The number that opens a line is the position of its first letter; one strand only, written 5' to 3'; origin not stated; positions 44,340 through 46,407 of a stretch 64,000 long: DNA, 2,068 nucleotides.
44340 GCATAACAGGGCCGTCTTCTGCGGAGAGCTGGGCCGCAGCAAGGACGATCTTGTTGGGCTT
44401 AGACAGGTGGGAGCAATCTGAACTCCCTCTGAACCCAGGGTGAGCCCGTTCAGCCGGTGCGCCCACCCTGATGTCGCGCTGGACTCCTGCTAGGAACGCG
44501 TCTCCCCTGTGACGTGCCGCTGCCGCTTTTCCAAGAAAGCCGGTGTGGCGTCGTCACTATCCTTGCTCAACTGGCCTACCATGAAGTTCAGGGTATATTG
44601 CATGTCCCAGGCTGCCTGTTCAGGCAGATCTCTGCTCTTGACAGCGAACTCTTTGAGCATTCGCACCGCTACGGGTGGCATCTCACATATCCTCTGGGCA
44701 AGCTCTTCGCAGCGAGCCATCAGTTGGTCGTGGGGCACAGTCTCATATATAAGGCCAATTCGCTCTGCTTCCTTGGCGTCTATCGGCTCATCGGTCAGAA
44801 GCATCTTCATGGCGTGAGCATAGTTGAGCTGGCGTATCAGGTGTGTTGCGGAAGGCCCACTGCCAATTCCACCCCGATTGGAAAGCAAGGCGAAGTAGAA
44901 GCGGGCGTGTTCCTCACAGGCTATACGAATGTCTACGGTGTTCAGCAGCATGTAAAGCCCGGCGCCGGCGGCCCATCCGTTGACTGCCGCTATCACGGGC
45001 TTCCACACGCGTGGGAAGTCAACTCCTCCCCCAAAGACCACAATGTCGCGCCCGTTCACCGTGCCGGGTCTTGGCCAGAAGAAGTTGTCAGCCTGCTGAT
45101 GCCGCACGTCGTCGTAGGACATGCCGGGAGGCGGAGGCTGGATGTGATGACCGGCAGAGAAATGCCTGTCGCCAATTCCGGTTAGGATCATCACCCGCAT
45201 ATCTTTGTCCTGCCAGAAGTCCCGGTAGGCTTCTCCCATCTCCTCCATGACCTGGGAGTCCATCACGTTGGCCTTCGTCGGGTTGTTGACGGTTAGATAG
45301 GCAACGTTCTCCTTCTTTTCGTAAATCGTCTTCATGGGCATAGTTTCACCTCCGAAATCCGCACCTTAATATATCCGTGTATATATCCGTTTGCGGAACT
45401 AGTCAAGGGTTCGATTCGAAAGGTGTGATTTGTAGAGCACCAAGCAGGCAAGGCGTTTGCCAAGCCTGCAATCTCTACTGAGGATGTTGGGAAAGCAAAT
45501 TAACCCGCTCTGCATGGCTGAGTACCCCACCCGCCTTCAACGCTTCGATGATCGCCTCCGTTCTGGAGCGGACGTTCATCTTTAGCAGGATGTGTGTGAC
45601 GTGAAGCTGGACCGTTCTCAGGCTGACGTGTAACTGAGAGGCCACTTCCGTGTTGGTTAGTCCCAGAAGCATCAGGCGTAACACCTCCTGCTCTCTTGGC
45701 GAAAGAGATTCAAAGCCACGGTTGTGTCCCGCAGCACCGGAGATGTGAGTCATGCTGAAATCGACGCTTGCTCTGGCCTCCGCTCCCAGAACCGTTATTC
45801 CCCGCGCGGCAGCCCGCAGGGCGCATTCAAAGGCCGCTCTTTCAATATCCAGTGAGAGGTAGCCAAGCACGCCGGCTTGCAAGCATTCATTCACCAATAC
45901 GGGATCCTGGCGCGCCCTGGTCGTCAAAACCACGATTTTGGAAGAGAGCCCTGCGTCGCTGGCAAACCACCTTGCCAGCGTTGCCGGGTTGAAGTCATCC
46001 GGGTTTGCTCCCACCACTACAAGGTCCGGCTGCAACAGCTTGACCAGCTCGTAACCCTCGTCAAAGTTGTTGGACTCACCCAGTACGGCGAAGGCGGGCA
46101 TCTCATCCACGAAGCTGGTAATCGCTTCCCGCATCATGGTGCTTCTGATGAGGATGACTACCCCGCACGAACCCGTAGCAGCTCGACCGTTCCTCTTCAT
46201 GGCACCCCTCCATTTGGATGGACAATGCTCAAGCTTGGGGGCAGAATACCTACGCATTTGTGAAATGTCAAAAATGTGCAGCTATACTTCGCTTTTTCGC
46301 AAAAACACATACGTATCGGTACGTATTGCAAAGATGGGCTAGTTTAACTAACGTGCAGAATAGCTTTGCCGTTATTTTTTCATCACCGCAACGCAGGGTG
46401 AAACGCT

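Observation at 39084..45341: Most complete copy of an iterated module: two tandem double hot-dog proteins, a coupled pair of family-III CoA-transferases, and a crotonase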

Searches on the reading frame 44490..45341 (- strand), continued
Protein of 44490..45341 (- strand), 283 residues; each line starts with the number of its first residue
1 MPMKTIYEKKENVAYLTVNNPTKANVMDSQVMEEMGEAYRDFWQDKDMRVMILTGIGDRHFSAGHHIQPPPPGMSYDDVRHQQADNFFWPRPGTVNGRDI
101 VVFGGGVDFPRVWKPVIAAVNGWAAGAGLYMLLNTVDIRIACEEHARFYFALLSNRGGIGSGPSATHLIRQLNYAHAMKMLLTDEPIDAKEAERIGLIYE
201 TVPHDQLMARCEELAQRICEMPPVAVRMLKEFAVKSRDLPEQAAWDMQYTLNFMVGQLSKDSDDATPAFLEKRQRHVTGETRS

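Call 53: find_homologous_proteins(query=window:44490-45341:-, max_evalue=1e-15)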
Query window:44490-45341:- (283 aa): 1504 proteins with E <= 1e-15 among 2769 candidates; the best 120 are listed.
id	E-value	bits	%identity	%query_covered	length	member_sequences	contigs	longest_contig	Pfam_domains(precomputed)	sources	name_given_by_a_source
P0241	3.7e-186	635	96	100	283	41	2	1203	PF00378.26,PF16113.11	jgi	jgi:enoyl-CoA hydratase/carnithine racemase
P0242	2.5e-173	593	87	100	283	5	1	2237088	PF00378.26,PF16113.11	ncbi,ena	-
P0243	6.2e-161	552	84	100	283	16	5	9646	PF00378.26,PF16113.11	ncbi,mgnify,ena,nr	ncbi:MAG: enoyl-CoA hydratase/isomerase family protein [SAR202 cluster bacterium]|mgnify:FL=1|nr:eno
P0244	6.2e-133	461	71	99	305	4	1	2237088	PF00378.26,PF16113.11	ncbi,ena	-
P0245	1.6e-130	453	69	100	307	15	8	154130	PF00378.26,PF16113.11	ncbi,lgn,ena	-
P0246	5.4e-130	451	69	100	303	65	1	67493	PF00378.26,PF16113.11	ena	-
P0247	2.5e-128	445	68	99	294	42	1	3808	PF00378.26,PF16113.11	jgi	jgi:enoyl-CoA hydratase/carnithine racemase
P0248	5.7e-128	444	66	100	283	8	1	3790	PF00378.26,PF16113.11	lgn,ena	-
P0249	1.3e-123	430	67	98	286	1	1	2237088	PF00378.26,PF16113.11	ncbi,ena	-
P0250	7.5e-121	421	63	100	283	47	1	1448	PF00378.26,PF16113.11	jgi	-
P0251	9.1e-119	414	63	99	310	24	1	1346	PF00378.26,PF16113.11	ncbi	-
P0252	2.2e-117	410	64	99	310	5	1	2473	PF00378.26,PF16113.11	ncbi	-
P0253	2.3e-114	400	63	99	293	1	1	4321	PF00378.26,PF16113.11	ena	-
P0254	3.2e-111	389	58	99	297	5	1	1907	PF00378.26,PF16113.11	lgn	-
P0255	5.6e-110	385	61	99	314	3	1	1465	PF00378.26,PF16113.11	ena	-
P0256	3.2e-103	363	55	99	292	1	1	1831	PF00378.26,PF16113.11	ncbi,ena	-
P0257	2.3e-100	354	56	99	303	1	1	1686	PF00378.26,PF16113.11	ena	-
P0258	7.3e-99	349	56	99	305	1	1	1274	PF00378.26,PF16113.11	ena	-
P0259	1.5e-98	348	56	99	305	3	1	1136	PF00378.26,PF16113.11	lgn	-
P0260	4.9e-98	346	55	99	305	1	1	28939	PF00378.26,PF16113.11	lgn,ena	-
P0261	1.1e-97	345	55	99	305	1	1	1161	PF00378.26,PF16113.11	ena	-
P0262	1.1e-97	345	54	99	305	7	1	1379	PF00378.26,PF16113.11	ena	-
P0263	3.7e-97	343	55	99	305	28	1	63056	PF00378.26,PF16113.11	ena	-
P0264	4.9e-97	343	55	99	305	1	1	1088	PF00378.26,PF16113.11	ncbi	-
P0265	6.8e-97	342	55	99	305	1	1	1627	PF00378.26,PF16113.11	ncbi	-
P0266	7.3e-97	342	55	99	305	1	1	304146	PF00378.26,PF16113.11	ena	-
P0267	1.0e-96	342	54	99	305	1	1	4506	PF00378.26,PF16113.11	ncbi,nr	ncbi:MAG: enoyl-CoA hydratase-related protein [Chloroflexi bacterium]|nr:enoyl-CoA hydratase-related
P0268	1.0e-96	342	54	99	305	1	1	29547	PF00378.26,PF16113.11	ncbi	-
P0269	1.9e-96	341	54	99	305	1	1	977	PF00378.26,PF16113.11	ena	-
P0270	2.4e-96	340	54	99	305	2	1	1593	PF00378.26,PF16113.11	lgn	-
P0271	2.5e-96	340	54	99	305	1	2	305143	PF00378.26,PF16113.11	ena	-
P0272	2.6e-96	340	54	99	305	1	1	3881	PF00378.26,PF16113.11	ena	-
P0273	2.6e-96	340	54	99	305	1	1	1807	PF00378.26,PF16113.11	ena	-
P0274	2.6e-96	340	54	99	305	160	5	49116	PF00378.26,PF16113.11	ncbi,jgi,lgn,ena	-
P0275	2.7e-96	340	53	99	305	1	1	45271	PF00378.26,PF16113.11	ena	-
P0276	2.9e-96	340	54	99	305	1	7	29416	PF00378.26,PF16113.11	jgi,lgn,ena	jgi:enoyl-CoA hydratase/carnithine racemase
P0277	3.4e-96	340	54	99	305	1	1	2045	PF00378.26,PF16113.11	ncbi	-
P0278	3.6e-96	340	54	99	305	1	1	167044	PF00378.26,PF16113.11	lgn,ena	-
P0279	4.0e-96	340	54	99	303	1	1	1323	PF00378.26,PF16113.11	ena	-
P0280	9.2e-96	339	54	99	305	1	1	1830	PF00378.26,PF16113.11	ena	-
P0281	9.4e-96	339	55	99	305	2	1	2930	PF00378.26,PF16113.11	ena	-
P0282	9.5e-96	339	53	99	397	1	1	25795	PF00378.26,PF16113.11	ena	-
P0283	9.8e-96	338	54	99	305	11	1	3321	PF00378.26,PF16113.11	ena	-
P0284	1.1e-95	338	53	99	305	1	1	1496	PF00378.26,PF16113.11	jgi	jgi:enoyl-CoA hydratase/carnithine racemase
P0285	1.1e-95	338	54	99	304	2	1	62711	PF00378.26,PF16113.11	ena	-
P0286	1.3e-95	338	54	99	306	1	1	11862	PF00378.26,PF16113.11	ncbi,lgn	-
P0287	1.4e-95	338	55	99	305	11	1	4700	PF00378.26,PF16113.11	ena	-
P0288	1.8e-95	338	54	99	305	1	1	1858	PF00378.26,PF16113.11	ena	-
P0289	2.0e-95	337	54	99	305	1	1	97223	PF00378.26,PF16113.11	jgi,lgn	-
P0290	2.0e-95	337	52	99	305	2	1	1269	PF00378.26,PF16113.11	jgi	jgi:enoyl-CoA hydratase/carnithine racemase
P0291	3.0e-95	337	54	99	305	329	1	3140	PF00378.26,PF16113.11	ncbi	-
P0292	3.4e-95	337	54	99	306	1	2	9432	PF00378.26,PF16113.11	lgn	-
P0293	3.8e-95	337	54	99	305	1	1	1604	PF00378.26,PF16113.11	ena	-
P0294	5.6e-95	336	54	99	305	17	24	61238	PF00378.26,PF16113.11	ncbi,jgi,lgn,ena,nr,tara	ncbi:MAG: enoyl-CoA hydratase/isomerase family protein [SAR202 cluster bacterium]|jgi:enoyl-CoA hydr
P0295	6.0e-95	336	54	99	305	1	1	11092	PF00378.26,PF16113.11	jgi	-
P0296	7.5e-95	336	54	99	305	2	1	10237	PF00378.26,PF16113.11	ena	-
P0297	8.8e-95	335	54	99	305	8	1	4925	PF00378.26,PF16113.11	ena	-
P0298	1.0e-94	335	52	99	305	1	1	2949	PF00378.26,PF16113.11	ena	-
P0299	1.8e-94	334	53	99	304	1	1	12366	PF00378.26,PF16113.11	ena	-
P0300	2.0e-94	334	55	99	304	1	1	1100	PF00378.26,PF16113.11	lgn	-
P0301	2.7e-94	334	52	99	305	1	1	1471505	PF00378.26,PF16113.11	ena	-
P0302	2.7e-94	334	53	99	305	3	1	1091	PF00378.26,PF16113.11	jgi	jgi:enoyl-CoA hydratase/carnithine racemase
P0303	6.3e-94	333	53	99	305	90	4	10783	PF00378.26,PF16113.11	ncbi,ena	-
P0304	1.5e-93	331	54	99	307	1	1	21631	PF00378.26,PF16113.11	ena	-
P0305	1.5e-93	331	54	99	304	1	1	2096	PF00378.26,PF16113.11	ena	-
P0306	3.2e-93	330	52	98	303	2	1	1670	PF00378.26,PF16113.11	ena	-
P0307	5.9e-93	329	54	99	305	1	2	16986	PF00378.26,PF16113.11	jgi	jgi:enoyl-CoA hydratase/carnithine racemase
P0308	9.2e-93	329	52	98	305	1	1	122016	PF00378.26,PF16113.11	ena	-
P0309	9.3e-93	329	53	99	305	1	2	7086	PF00378.26,PF16113.11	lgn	-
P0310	1.2e-92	328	52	99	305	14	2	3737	PF00378.26,PF16113.11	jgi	jgi:enoyl-CoA hydratase/carnithine racemase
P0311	1.4e-92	328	53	98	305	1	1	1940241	PF00378.26,PF16113.11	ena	-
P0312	1.4e-92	328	53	98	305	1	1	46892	PF00378.26,PF16113.11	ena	-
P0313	1.5e-92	328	51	98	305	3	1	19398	PF00378.26,PF16113.11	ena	-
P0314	1.9e-92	328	53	99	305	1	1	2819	PF00378.26,PF16113.11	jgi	-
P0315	2.0e-92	328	55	99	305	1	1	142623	PF00378.26,PF16113.11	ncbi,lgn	-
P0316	2.1e-92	328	53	99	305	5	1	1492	PF00378.26,PF16113.11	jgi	-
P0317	2.6e-92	327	53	99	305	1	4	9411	PF00378.26,PF16113.11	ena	-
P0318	2.9e-92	327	55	99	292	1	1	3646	PF00378.26,PF16113.11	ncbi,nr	ncbi:MAG: enoyl-CoA hydratase/isomerase family protein, partial [Chloroflexi bacterium]|nr:enoyl-CoA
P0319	3.2e-92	327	55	99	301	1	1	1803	PF00378.26,PF16113.11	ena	-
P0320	3.3e-92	327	55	99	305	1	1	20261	PF00378.26,PF16113.11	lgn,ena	-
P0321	3.4e-92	327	53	99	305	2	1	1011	PF00378.26,PF16113.11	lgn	-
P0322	4.2e-92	327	54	99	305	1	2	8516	PF00378.26,PF16113.11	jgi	jgi:enoyl-CoA hydratase/carnithine racemase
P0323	4.4e-92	327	54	99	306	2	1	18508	PF00378.26,PF16113.11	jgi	jgi:enoyl-CoA hydratase/carnithine racemase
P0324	4.6e-92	326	51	100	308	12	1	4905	PF00378.26,PF16113.11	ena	-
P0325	5.0e-92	326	54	99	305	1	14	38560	PF00378.26,PF16113.11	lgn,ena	-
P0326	5.0e-92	326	53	98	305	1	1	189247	PF00378.26,PF16113.11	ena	-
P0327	6.0e-92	326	53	98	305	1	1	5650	PF00378.26,PF16113.11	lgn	-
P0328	6.0e-92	326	53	98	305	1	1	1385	PF00378.26,PF16113.11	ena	-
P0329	6.9e-92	326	53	99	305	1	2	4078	PF00378.26,PF16113.11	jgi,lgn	jgi:enoyl-CoA hydratase/carnithine racemase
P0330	7.0e-92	326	53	98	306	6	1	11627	PF00378.26,PF16113.11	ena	-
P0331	8.1e-92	326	54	99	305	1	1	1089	PF00378.26,PF16113.11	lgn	-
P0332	8.1e-92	326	54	99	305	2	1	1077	PF00378.26,PF16113.11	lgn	-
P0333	8.3e-92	326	53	98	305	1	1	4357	PF00378.26,PF16113.11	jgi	jgi:enoyl-CoA hydratase/carnithine racemase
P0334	9.3e-92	325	53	99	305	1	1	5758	PF00378.26,PF16113.11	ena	-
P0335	9.4e-92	325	53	99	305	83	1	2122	PF00378.26,PF16113.11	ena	-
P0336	1.0e-91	325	54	99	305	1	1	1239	PF00378.26,PF16113.11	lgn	-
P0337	1.1e-91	325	54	99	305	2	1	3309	PF00378.26,PF16113.11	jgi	jgi:enoyl-CoA hydratase/carnithine racemase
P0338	1.1e-91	325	52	98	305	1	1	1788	PF00378.26,PF16113.11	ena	-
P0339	1.3e-91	325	52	99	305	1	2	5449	PF00378.26,PF16113.11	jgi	jgi:enoyl-CoA hydratase/carnithine racemase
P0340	1.4e-91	325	53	99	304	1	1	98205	PF00378.26,PF16113.11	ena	-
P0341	1.5e-91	325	54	99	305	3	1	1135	PF00378.26,PF16113.11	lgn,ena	-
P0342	2.2e-91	324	55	99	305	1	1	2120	PF00378.26,PF16113.11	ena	-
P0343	2.4e-91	324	55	99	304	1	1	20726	PF00378.26,PF16113.11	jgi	jgi:enoyl-CoA hydratase/carnithine racemase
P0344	2.6e-91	324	54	99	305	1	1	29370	PF00378.26,PF16113.11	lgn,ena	-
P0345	3.2e-91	324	54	99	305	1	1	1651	PF00378.26,PF16113.11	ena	-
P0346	3.4e-91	324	54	99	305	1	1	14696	PF00378.26,PF16113.11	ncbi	ncbi:MAG: enoyl-CoA hydratase/isomerase family protein [Pseudomonadota bacterium]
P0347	3.4e-91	324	54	99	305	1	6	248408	PF00378.26,PF16113.11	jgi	jgi:enoyl-CoA hydratase/carnithine racemase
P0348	5.5e-91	323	53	99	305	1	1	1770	PF00378.26,PF16113.11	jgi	jgi:enoyl-CoA hydratase/carnithine racemase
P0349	6.1e-91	323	53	99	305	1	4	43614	PF00378.26,PF16113.11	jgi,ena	-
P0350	6.1e-91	323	53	99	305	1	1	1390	PF00378.26,PF16113.11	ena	-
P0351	6.6e-91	323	53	98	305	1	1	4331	PF00378.26,PF16113.11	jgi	jgi:enoyl-CoA hydratase/carnithine racemase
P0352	6.8e-91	323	55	99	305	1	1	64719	PF00378.26,PF16113.11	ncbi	-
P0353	7.4e-91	323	53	99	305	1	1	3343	PF00378.26,PF16113.11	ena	-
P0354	7.4e-91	322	54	99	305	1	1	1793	PF00378.26,PF16113.11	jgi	jgi:enoyl-CoA hydratase/carnithine racemase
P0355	7.4e-91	322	52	99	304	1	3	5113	PF00378.26,PF16113.11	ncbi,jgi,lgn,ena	-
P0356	8.5e-91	322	53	99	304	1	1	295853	PF00378.26,PF16113.11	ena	-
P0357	8.7e-91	322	53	98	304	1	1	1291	PF00378.26,PF16113.11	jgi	jgi:enoyl-CoA hydratase/carnithine racemase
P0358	1.1e-90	322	54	99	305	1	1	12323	PF00378.26,PF16113.11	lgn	-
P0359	1.2e-90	322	52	99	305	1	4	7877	PF00378.26,PF16113.11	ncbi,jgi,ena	-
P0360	1.4e-90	322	54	99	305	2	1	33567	PF00378.26,PF16113.11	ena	-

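Call 55: find_encoding_contigs(protein=P0294, flank=7000, max_places=3)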
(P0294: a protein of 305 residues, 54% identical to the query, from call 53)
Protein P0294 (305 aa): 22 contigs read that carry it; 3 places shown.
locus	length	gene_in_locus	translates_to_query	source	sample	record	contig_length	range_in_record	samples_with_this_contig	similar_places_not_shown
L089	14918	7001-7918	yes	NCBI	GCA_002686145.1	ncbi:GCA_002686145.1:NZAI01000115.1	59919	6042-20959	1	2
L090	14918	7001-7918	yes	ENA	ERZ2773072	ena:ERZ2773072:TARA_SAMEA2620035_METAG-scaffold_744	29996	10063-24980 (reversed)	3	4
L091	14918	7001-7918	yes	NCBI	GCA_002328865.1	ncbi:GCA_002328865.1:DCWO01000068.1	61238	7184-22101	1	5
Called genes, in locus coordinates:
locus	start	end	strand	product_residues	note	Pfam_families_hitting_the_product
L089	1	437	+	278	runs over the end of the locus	PF01261:AP_endonuc_2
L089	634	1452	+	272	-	PF06283:ThuA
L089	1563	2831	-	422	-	PF06500:FrsA-like, PF12740:PETase (faint), PF02129:Peptidase_S15 (weak), PF12146:Hydrolase_4 (faint), PF01738:DLH (faint), PF00326:Peptidase_S9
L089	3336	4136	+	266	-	-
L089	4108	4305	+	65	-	-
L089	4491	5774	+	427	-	PF02515:CoA_transf_3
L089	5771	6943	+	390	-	PF02515:CoA_transf_3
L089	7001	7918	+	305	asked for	PF00378:ECH_1, PF16113:ECH_2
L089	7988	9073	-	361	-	PF01208:URO-D (faint)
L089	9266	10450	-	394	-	PF04198:Sugar-bind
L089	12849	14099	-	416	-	PF02515:CoA_transf_3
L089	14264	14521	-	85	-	-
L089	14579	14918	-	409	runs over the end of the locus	PF02515:CoA_transf_3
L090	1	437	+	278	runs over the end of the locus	PF01261:AP_endonuc_2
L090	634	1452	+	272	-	PF06283:ThuA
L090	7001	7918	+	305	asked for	PF00378:ECH_1, PF16113:ECH_2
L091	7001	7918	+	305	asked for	PF00378:ECH_1, PF16113:ECH_2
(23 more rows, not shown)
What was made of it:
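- Four CoA_transf_3 genes occur within 15 kb in L089 (call 55).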

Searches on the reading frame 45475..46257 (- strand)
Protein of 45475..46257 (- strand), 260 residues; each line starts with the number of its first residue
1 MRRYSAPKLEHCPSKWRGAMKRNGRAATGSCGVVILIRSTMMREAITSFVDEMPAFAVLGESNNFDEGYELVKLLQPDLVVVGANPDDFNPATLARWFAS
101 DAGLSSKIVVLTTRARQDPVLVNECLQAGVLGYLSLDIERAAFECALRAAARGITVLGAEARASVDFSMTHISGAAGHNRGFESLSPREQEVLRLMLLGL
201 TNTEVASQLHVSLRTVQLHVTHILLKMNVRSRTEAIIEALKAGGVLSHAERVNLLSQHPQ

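Call 4: search_protein_families(library=pfam, proteins=[window:45475-46257:-], max_evalue=0.001)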
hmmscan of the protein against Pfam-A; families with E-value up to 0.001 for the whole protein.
window:45475-46257:- (260 aa): 4 families
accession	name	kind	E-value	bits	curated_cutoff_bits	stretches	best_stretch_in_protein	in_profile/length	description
PF00196.25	GerE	-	2.7e-19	69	23.5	1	183-238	1-56/57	Bacterial regulatory proteins, luxR family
PF08281.18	Sigma70_r4_2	-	6.9e-08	32.5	25.7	1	183-227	9-54/54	Sigma-70, region 4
PF00072.30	Response_reg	-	0.00026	21.6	30.2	1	41-140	9-103/111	Response regulator receiver domain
PF07638.17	Sigma70_ECF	-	0.0008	19.8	21.1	0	181-220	132-172/185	ECF sigma factor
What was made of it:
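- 45475..46257 (-): LuxR-type response regulator, co-directional with the crotonase. GerE plus a weak Response_reg match (call 4).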
